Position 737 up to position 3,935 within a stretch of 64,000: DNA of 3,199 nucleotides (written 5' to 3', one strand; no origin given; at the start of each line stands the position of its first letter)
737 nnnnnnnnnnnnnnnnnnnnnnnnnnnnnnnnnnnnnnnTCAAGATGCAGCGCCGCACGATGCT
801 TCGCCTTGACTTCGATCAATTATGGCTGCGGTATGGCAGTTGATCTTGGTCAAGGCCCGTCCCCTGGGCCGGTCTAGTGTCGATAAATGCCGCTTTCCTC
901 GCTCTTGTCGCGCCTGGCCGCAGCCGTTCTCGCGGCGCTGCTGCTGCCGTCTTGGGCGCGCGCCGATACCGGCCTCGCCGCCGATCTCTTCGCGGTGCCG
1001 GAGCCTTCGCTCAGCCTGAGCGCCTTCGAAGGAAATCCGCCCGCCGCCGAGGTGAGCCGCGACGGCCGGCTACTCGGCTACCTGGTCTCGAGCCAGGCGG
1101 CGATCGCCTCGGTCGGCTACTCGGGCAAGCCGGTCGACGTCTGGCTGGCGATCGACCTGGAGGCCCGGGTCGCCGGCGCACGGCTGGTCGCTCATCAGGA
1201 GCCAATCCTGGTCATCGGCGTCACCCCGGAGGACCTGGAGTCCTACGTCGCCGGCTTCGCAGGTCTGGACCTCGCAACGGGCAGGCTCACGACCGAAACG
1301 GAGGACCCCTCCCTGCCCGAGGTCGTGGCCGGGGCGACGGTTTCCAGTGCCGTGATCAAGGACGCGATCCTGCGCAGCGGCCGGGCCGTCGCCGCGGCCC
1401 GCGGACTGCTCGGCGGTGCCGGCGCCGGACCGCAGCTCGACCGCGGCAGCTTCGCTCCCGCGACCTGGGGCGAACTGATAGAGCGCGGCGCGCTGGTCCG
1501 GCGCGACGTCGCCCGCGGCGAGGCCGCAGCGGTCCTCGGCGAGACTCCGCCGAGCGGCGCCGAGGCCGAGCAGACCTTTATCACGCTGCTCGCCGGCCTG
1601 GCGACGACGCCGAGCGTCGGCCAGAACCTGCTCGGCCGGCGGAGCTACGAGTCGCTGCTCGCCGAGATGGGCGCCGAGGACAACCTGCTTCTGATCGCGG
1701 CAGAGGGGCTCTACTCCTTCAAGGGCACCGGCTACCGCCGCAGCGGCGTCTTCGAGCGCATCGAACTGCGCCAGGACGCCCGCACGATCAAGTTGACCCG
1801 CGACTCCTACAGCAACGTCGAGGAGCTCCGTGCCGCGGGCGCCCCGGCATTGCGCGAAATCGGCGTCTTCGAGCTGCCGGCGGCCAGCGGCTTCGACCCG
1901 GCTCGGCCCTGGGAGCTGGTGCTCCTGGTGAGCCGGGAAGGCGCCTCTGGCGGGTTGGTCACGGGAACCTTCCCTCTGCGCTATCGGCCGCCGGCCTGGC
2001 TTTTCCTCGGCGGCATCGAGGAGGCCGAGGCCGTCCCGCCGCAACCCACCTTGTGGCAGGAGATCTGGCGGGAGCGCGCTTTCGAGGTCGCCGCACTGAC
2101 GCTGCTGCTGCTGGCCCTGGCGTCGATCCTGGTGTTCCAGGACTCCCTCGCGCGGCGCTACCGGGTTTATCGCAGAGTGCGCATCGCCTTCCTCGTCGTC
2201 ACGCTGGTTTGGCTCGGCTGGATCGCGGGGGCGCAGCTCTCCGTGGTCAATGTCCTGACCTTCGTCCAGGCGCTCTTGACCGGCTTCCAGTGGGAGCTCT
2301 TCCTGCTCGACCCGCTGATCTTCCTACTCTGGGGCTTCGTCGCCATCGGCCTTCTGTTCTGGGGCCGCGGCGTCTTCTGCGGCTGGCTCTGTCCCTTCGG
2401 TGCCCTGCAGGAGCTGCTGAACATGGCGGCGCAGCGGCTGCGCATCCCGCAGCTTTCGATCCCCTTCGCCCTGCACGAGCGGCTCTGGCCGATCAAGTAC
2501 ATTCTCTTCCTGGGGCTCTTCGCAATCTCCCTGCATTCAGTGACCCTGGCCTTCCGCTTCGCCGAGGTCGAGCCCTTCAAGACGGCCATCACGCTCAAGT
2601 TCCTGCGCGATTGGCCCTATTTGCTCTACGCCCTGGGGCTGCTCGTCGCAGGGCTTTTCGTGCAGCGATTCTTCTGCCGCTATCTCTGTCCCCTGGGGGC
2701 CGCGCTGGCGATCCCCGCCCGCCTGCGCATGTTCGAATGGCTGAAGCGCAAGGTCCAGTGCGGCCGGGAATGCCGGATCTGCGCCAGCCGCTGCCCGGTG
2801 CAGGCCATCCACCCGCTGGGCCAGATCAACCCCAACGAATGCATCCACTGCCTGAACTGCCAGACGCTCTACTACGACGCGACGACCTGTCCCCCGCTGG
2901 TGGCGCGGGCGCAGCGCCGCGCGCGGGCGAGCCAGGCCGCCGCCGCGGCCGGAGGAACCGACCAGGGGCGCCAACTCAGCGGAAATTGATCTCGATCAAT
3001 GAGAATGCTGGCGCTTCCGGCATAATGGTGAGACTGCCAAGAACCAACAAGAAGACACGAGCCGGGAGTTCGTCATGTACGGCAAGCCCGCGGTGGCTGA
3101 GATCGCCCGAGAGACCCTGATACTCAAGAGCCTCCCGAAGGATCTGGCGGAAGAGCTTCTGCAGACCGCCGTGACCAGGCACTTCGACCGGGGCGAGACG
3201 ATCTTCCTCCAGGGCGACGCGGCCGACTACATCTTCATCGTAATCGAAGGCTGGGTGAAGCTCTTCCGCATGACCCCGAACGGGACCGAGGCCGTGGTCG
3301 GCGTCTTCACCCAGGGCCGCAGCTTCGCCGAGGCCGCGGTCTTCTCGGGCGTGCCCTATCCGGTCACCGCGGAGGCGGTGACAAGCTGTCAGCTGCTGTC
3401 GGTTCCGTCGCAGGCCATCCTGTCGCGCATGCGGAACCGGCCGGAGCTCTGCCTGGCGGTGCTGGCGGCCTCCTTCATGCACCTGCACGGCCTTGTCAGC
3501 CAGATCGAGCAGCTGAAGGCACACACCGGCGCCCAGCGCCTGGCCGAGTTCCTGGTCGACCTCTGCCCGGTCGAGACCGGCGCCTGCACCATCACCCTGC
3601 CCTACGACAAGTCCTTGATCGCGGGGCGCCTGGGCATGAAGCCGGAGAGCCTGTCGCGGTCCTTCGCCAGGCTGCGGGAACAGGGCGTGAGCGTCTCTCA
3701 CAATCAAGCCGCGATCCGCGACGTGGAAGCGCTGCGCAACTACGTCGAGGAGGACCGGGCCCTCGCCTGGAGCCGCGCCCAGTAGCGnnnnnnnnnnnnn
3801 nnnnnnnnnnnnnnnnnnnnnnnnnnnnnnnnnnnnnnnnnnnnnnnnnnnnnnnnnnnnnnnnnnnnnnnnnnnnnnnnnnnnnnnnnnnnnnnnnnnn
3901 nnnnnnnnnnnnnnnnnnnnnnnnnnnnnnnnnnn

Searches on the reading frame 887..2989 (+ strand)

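Call 85: search_protein_families(library=pfam, max_evalue=0.00001, proteins=[window:887-2989:+])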
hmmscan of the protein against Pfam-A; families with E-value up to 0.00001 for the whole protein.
window:887-2989:+ (700 aa): 1 family
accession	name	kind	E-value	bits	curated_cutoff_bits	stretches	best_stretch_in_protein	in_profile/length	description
PF12801.12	Fer4_5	-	4.6e-17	62.1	22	2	475-520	2-47/48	4Fe-4S binding domain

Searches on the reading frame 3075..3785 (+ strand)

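Call 85: search_protein_families(library=pfam, max_evalue=0.00001, proteins=[window:3075-3785:+])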
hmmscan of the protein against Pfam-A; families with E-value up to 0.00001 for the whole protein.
window:3075-3785:+ (236 aa): 2 families
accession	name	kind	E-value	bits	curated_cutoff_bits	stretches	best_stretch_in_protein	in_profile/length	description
PF00027.35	cNMP_binding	-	3.6e-24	85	27.5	1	35-120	2-87/89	Cyclic nucleotide-binding domain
PF13545.12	HTH_Crp_2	-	1.7e-13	50.7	27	1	154-223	1-70/70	Crp-like helix-turn-helix domain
